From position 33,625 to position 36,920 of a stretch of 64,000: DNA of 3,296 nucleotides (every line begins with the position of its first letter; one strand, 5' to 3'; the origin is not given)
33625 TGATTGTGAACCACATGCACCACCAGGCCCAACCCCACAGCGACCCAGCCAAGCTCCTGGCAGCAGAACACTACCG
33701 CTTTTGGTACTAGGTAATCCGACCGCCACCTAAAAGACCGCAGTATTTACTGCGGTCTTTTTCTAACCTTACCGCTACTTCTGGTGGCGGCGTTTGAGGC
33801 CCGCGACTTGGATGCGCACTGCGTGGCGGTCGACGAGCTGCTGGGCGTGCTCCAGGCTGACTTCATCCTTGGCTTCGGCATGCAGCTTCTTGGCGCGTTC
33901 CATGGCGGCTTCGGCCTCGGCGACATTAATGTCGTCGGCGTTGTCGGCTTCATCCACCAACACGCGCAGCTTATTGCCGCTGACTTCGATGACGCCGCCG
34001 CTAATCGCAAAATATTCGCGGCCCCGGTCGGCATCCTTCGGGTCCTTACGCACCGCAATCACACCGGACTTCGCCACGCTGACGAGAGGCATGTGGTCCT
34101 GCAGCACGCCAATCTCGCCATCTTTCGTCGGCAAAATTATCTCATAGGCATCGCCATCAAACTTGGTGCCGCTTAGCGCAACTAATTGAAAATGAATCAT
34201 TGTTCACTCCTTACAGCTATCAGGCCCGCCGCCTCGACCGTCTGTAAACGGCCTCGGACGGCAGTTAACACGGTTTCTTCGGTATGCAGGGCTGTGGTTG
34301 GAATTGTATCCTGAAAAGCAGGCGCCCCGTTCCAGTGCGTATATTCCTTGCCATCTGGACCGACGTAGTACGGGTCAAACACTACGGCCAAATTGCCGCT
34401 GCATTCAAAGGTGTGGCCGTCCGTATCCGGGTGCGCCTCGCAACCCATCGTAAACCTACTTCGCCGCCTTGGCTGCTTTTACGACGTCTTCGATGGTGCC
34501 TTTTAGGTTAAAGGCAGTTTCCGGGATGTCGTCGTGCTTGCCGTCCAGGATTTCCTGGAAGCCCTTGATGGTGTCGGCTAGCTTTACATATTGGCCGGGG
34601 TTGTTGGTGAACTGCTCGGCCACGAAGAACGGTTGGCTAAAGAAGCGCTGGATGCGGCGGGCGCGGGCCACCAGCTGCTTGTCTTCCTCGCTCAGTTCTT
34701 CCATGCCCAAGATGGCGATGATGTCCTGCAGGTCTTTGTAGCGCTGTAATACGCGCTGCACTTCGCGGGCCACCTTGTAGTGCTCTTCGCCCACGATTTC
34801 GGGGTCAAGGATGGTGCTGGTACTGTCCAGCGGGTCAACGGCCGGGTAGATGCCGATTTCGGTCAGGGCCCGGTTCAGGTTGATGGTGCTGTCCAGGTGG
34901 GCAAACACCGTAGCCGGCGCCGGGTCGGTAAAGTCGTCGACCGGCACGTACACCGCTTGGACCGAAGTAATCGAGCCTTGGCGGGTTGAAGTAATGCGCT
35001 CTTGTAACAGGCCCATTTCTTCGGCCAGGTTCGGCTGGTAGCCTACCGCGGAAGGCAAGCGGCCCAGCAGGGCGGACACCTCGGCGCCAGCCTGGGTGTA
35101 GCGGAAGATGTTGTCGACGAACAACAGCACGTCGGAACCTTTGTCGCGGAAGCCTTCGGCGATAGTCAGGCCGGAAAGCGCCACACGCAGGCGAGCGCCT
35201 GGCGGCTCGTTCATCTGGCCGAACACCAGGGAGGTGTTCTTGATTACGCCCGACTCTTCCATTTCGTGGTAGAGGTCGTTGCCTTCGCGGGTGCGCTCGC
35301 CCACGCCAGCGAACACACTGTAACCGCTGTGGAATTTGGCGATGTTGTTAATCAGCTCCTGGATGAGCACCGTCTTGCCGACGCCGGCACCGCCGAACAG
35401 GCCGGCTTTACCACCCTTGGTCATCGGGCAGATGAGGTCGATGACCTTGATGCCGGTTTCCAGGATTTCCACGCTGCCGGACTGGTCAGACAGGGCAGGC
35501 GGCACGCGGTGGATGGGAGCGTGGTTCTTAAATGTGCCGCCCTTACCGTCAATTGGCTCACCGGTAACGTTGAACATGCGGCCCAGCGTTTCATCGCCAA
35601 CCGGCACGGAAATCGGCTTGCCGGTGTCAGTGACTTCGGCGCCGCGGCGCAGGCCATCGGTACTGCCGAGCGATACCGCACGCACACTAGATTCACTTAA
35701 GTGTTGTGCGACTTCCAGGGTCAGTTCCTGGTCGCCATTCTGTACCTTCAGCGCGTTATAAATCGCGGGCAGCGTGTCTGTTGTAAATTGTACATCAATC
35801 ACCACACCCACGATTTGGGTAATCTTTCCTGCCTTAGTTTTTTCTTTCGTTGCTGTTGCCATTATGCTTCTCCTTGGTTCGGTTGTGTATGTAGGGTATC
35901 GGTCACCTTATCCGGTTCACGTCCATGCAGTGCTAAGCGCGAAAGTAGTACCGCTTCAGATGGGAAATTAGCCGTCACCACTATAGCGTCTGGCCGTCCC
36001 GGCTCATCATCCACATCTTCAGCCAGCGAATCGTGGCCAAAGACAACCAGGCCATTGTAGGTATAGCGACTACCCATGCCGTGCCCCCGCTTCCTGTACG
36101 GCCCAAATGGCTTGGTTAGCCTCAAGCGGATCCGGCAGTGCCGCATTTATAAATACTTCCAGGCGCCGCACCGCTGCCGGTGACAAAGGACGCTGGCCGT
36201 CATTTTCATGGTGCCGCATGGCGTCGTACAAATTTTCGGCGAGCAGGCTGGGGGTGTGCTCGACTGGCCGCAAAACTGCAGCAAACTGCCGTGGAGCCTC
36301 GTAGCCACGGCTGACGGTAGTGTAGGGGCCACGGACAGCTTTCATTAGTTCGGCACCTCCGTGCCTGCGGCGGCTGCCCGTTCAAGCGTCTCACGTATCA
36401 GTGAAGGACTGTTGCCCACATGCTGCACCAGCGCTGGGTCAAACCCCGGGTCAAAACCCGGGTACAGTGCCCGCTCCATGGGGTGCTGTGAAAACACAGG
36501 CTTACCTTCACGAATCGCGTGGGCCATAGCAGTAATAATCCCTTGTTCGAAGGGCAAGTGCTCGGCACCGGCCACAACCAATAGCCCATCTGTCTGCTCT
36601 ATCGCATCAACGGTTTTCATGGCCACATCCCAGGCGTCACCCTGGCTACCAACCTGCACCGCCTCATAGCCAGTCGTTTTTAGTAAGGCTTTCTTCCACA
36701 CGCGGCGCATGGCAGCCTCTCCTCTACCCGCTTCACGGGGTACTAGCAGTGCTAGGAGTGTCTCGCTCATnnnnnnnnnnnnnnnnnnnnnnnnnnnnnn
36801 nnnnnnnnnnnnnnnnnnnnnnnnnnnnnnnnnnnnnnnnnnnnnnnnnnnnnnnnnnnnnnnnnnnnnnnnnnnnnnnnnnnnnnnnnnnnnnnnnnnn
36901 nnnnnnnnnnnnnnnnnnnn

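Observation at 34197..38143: F1Fo ATP synthase operon interrupted by six small, translationally coupled ORFs of unknown function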

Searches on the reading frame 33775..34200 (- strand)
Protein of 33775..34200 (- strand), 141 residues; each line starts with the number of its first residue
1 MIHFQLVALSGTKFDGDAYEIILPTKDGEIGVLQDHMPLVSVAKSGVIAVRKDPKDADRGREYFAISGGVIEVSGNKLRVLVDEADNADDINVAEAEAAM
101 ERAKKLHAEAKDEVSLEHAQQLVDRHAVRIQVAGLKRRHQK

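Call 3: search_protein_families(library=pfam, proteins=[window:33775-34200:-], max_evalue=1)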
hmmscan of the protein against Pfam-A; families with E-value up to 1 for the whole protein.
window:33775-34200:- (141 aa): 5 families
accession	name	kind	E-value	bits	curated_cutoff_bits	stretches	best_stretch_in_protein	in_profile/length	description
PF02823.21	ATP-synt_DE_N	-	1.8e-19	70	27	1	2-85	1-80/80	ATP synthase, Delta/Epsilon chain, beta-sandwich domain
PF00401.25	ATP-synt_DE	-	7.6e-06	26.4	24.6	1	89-134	1-47/47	ATP synthase, Delta/Epsilon chain, long alpha-helix domain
PF10979.13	DUF2786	-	0.028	14.8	23.9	1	90-108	16-34/40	Protein of unknown function (DUF2786)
PF00934.25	PE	-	0.032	15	22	1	90-132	21-61/91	PE family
PF09981.14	DUF2218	-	0.14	13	29.1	0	90-130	34-77/88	Uncharacterized protein conserved in bacteria (DUF2218)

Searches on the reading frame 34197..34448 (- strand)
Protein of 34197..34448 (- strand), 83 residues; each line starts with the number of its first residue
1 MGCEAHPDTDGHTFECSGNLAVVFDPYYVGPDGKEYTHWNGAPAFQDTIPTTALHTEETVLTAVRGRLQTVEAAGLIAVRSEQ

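Call 3: search_protein_families(library=pfam, proteins=[window:34197-34448:-], max_evalue=1)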
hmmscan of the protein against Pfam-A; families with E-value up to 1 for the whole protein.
window:34197-34448:- (83 aa): 0 families

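Call 4: search_protein_families(library=ncbifam, proteins=[window:34197-34448:-], max_evalue=1)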
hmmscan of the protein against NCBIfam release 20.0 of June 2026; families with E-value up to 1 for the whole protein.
window:34197-34448:- (83 aa): 0 families

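Call 41: search_protein_families(library=phrogs, proteins=[window:34197-34448:-], max_evalue=1)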
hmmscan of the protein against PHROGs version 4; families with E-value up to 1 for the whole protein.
window:34197-34448:- (83 aa): 3 families
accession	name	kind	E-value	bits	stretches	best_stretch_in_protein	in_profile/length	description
phrog_2451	-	unknown function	0.078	13.4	1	2-16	23-37/56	-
phrog_10260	-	unknown function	0.11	13.1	1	3-17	26-40/52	-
phrog_18065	-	unknown function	0.35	11.6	0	22-33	14-25/63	-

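Call 42: search_protein_families(library=padloc, proteins=[window:34197-34448:-], max_evalue=1)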
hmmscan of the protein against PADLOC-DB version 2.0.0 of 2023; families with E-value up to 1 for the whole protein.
window:34197-34448:- (83 aa): 0 families

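Call 48: find_encoding_contigs(protein=window:34197-34448:-, flank=6000, max_places=5)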
Protein window:34197-34448:- (83 aa): 4 contigs read that carry it; 4 places shown.
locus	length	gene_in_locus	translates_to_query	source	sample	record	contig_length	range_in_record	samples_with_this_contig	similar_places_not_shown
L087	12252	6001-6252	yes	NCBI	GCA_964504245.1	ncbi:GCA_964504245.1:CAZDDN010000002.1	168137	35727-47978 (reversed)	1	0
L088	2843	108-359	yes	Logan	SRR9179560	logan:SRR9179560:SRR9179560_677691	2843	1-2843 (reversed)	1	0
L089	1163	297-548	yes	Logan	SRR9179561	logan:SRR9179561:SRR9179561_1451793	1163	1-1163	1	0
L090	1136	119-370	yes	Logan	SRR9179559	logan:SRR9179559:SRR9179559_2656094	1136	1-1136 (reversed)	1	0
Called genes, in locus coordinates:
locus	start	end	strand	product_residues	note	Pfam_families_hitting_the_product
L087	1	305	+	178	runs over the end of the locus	PF00430:ATP-synt_B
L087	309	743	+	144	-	PF00213:OSCP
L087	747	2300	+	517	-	PF02874:ATP-synt_ab_N (weak), PF00006:ATP-synt_ab, PF00306:ATP-synt_ab_C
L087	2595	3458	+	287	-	PF00231:ATP-synt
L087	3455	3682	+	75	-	-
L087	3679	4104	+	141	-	-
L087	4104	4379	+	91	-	-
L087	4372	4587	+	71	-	-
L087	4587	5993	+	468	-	PF02874:ATP-synt_ab_N, PF00006:ATP-synt_ab, PF22919:ATP-synt_VA_C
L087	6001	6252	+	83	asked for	-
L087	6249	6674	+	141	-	PF02823:ATP-synt_DE_N, PF00401:ATP-synt_DE (weak)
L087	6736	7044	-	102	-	-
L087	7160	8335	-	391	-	-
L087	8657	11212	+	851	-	PF10070:DabA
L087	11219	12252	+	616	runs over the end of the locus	PF00662:Proton_antipo_N, PF00361:Proton_antipo_M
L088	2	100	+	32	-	?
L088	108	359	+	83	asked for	-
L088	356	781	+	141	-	PF02823:ATP-synt_DE_N, PF00401:ATP-synt_DE (weak)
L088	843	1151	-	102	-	-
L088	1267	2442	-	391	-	-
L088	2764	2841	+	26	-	?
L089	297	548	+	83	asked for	-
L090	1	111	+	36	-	?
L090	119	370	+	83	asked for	-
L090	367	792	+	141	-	PF02823:ATP-synt_DE_N, PF00401:ATP-synt_DE (weak)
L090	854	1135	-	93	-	?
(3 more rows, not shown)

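Call 74: find_related_loci(query=window:34197-34448:-, collection=viral_contigs, flank=3000)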
Query window:34197-34448:- (83 aa) in viral_contigs; peptide patterns used: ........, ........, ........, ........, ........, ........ (x = any residue, [..] = any of these).
4 stretches matched a pattern, but none encodes a relative of the query by tblastn (E <= 1e-3).

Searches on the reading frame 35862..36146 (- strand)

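Call 3: search_protein_families(library=pfam, proteins=[window:35862-36146:-], max_evalue=1)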
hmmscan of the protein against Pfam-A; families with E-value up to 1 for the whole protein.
window:35862-36146:- (94 aa): 0 families

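Call 4: search_protein_families(library=ncbifam, proteins=[window:35862-36146:-], max_evalue=1)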
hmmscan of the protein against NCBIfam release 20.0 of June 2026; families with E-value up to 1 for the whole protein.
window:35862-36146:- (94 aa): 0 families

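Call 41: search_protein_families(library=phrogs, proteins=[window:35862-36146:-], max_evalue=1)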
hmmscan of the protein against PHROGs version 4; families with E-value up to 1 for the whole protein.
window:35862-36146:- (94 aa): 1 family
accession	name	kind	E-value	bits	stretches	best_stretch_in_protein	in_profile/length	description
phrog_21629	-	unknown function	0.53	11.7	1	15-48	26-59/125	-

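Call 42: search_protein_families(library=padloc, proteins=[window:35862-36146:-], max_evalue=1)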
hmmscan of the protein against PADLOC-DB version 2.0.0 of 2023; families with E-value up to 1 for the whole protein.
window:35862-36146:- (94 aa): 0 families

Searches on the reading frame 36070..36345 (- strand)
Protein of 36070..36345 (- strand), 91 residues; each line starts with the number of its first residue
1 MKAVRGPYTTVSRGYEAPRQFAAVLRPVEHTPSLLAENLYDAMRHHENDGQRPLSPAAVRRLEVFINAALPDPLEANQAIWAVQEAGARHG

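Call 3: search_protein_families(library=pfam, proteins=[window:36070-36345:-], max_evalue=1)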
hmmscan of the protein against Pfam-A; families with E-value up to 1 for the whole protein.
window:36070-36345:- (91 aa): 1 family
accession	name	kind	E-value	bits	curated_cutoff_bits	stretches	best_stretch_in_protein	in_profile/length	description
PF09457.15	RBD-FIP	-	0.19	12.1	23.3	0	28-35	31-38/41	FIP domain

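Call 4: search_protein_families(library=ncbifam, proteins=[window:36070-36345:-], max_evalue=1)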
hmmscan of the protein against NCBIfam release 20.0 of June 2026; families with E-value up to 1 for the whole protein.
window:36070-36345:- (91 aa): 0 families

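Call 41: search_protein_families(library=phrogs, proteins=[window:36070-36345:-], max_evalue=1)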
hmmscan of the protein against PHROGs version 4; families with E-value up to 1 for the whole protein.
window:36070-36345:- (91 aa): 0 families

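Call 42: search_protein_families(library=padloc, proteins=[window:36070-36345:-], max_evalue=1)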
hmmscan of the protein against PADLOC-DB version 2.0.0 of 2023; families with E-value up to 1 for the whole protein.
window:36070-36345:- (91 aa): 0 families

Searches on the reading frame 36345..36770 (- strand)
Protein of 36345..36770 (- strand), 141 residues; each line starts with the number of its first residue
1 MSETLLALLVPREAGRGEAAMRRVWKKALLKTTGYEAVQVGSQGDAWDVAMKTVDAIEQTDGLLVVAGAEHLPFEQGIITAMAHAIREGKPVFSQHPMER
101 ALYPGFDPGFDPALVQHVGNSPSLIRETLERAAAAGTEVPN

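Call 3: search_protein_families(library=pfam, proteins=[window:36345-36770:-], max_evalue=1)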
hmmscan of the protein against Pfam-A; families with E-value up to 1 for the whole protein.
window:36345-36770:- (141 aa): 0 families

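Call 4: search_protein_families(library=ncbifam, proteins=[window:36345-36770:-], max_evalue=1)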
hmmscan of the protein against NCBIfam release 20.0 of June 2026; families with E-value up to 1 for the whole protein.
window:36345-36770:- (141 aa): 0 families

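Call 14: find_homologous_proteins(query=window:36345-36770:-, max_evalue=0.01)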
Query window:36345-36770:- (141 aa): 1 proteins with E <= 0.01 among 341 candidates.
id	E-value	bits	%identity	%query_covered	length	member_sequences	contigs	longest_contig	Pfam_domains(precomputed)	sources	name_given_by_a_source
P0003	1.3e-81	289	95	100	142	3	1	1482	-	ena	-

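Call 26: search_protein_representatives(protein=window:36345-36770:-)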
Query: 141 residues. Proteins with E-value up to 0.001 (for the whole library): 6; up to 1e-10: 2; up to 1e-30: 1. The best 6 are listed.
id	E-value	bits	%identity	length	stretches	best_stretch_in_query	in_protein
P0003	4.1e-82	289.1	96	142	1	1-141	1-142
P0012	2.4e-11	60.0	37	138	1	1-130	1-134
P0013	2.2e-07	47.2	39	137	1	3-129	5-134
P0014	1.1e-04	38.5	27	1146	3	37-111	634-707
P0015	3.6e-04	36.8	48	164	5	64-102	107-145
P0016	7.9e-04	35.7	31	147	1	20-126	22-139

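Call 28: find_encoding_contigs(protein=P0012, flank=4000, max_places=3)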
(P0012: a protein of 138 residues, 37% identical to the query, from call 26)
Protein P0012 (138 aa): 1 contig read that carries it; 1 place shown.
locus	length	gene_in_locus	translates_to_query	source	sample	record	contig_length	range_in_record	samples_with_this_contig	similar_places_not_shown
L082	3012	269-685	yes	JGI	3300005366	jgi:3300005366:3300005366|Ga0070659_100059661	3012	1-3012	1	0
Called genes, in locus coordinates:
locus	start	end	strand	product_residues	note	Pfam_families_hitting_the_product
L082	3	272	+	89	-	?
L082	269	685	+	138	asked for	-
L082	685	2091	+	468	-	PF02874:ATP-synt_ab_N, PF00006:ATP-synt_ab, PF22919:ATP-synt_VA_C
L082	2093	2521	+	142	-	PF02823:ATP-synt_DE_N, PF00401:ATP-synt_DE (weak)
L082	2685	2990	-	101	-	-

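Call 29: find_encoding_contigs(protein=P0013, flank=4000, max_places=3)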
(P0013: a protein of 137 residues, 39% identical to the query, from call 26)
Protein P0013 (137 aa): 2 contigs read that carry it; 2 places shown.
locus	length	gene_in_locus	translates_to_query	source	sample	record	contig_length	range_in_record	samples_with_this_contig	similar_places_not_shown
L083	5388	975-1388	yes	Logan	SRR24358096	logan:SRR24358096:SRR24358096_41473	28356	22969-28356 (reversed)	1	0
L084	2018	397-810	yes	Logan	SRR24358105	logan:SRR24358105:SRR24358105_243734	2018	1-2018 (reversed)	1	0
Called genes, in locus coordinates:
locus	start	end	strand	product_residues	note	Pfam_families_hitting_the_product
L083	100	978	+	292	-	PF00231:ATP-synt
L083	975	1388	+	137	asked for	-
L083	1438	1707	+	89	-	-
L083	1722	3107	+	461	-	PF02874:ATP-synt_ab_N, PF00006:ATP-synt_ab, PF22919:ATP-synt_VA_C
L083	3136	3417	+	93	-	-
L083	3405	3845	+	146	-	PF02823:ATP-synt_DE_N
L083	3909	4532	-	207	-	PF09335:VTT_dom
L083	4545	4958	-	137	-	PF01741:MscL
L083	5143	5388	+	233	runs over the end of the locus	PF00230:MIP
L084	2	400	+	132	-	?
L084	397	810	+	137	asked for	-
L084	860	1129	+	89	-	-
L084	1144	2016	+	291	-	?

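Call 30: find_encoding_contigs(protein=P0016, flank=4000, max_places=3)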
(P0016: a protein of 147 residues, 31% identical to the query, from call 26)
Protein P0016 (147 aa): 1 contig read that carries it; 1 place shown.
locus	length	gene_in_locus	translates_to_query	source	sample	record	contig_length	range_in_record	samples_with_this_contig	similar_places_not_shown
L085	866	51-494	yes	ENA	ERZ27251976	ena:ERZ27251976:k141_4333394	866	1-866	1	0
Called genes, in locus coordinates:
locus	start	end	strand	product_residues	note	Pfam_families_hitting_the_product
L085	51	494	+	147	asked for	-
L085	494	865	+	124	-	?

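Call 34: search_solved_structures(query=A1, max_evalue=10)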
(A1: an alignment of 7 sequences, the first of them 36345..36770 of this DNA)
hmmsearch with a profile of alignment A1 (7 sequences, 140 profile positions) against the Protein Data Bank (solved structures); distinct sequences matched with E-value up to 10: 2.
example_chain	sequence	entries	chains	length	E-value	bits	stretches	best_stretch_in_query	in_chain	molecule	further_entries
7pu4_A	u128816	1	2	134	1.8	11.7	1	62-101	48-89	Ribose ABC transporter, periplasmic ribose-binding protein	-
2f41_A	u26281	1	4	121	6.2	10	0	103-133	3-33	Transcription factor fapR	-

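Call 35: search_protein_families(library=pfam, alignment_id=A1, max_evalue=1)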
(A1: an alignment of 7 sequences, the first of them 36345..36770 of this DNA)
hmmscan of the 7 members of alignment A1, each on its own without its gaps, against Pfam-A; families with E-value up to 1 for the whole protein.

A. member 1, window:36345-36770:- (141 aa): 0 families

B. families by the number of members that match (of 7 scanned): 1 family
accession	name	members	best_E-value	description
PF05014.21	Nuc_deoxyrib_tr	2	0.0039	Nucleoside 2-deoxyribosyltransferase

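Call 41: search_protein_families(library=phrogs, proteins=[window:36345-36770:-], max_evalue=1)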
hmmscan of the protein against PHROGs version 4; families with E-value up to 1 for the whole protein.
window:36345-36770:- (141 aa): 0 families

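Call 42: search_protein_families(library=padloc, proteins=[window:36345-36770:-], max_evalue=1)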
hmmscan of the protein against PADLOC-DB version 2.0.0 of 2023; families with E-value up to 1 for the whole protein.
window:36345-36770:- (141 aa): 0 families

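Call 43: predict_structure(alignment_id=A2)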
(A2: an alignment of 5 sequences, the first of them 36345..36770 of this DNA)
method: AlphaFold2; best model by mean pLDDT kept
length: 141 residues; sequences in the alignment: 5
mean_pLDDT: 81.1   pTM: 0.80
mean pLDDT of the five models: 81.1, 79.8, 77.4, 70.9, 69.7
residues with pLDDT >= 90: 26; 70-90: 90; 50-70: 18; < 50: 7
segments of 3 or more residues with pLDDT < 50: 137-141
pLDDT, mean of each block of 10 residues (from residue 1): 75 71 88 87 67 84 79 83 90 89 87 90 87 62 31
secondary structure, 60 per line:
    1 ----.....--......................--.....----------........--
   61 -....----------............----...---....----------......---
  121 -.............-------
elements in order: E5-9 H12-33 E36-40 H51-58 E62-65 H76-87 E92-94 H98-101 E115-117 H122-134

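Call 46: fold_search(model_id=the predicted structure, library=pdb)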
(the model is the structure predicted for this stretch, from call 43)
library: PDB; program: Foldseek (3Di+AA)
matches with E <= 10: 1647; with E <= 0.001: 0
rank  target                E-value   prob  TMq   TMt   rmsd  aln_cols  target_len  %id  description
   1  1d0i_E                1.8e-03  0.99  0.41  0.39   6.4       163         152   15  CRYSTAL STRUCTURE OF TYPE II DEHYDROQUINASE FROM STREPTOMYCES COELICOLOR COMPLEXED WITH PHOSPHATE IONS (released 2000-09-13)
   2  3n8n_N                2.0e-03  0.99  0.43  0.45   6.3       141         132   13  Crystal structure of 3-dehydroquinate dehydratase from Mycobacterium tuberculosis in complex with inhibitor 6 (released 2011-05-11)
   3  8pqs_D                2.7e-03  1.00  0.59  0.55   6.3       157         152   14  Nucleoside 2'deoxyribosyltransferase from Chroococcidiopsis thermalis PCC 7203 E88A Mutant (released 2024-02-21)
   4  9clz_0                4.6e-03  0.99  0.46  0.50   6.9       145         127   14  Novel designed icosahedral nanoparticle I3-A6 (released 2025-07-16)
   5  6h0c                  5.9e-03  0.99  0.49  0.21   7.6       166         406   11  Flv1 flavodiiron core from Synechocystis sp. PCC6803 (released 2019-01-30)
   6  1d0i_A                6.2e-03  0.97  0.42  0.40   6.3       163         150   13  CRYSTAL STRUCTURE OF TYPE II DEHYDROQUINASE FROM STREPTOMYCES COELICOLOR COMPLEXED WITH PHOSPHATE IONS (released 2000-09-13)
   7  7p9b_A                6.6e-03  0.99  0.47  0.12   5.0       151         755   16  Providencia stuartii Arginine decarboxylase (Adc), decamer structure (released 2022-04-20)
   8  6h0d                  6.6e-03  0.98  0.45  0.19   7.9       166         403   11  Metal soaked Flv1 flavodiiron core from Synechocystis sp. PCC6803 (released 2019-01-30)
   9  8pqs_A                7.0e-03  1.00  0.46  0.43   5.8       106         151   14  Nucleoside 2'deoxyribosyltransferase from Chroococcidiopsis thermalis PCC 7203 E88A Mutant (released 2024-02-21)
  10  8pqs_B                7.5e-03  1.00  0.60  0.55   7.3       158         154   13  Nucleoside 2'deoxyribosyltransferase from Chroococcidiopsis thermalis PCC 7203 E88A Mutant (released 2024-02-21)
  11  1gtz_A                8.5e-03  0.95  0.42  0.41   6.4       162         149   14  Structure of STREPTOMYCES COELICOLOR TYPE II DEHYDROQUINASE R23A MUTANT IN COMPLEX WITH DEHYDROSHIKIMATE (released 2002-06-27)
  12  2vyc_A                9.6e-03  1.00  0.55  0.13   4.9       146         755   14  Crystal Structure of Acid Induced Arginine Decarboxylase from E. coli (released 2009-03-31)
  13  6dqp_B                9.6e-03  0.84  0.37  0.33  10.9       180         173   16  Crystal structure of SsuE FMN reductase Delta118 mutant in apo form (released 2019-01-09)
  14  8pqq_D                1.0e-02  1.00  0.55  0.52   7.8       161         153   13  Nucleoside 2'deoxyribosyltransferase from Chroococcidiopsis thermalis PCC 7203 E88Q Mutant bound to Clofarabine (released 2024-02-21)
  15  6dqi_A                1.0e-02  0.97  0.40  0.34   4.6       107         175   17  Crystal structure of SsuE FMN reductase Y118A mutant in apo form. (released 2019-01-09)
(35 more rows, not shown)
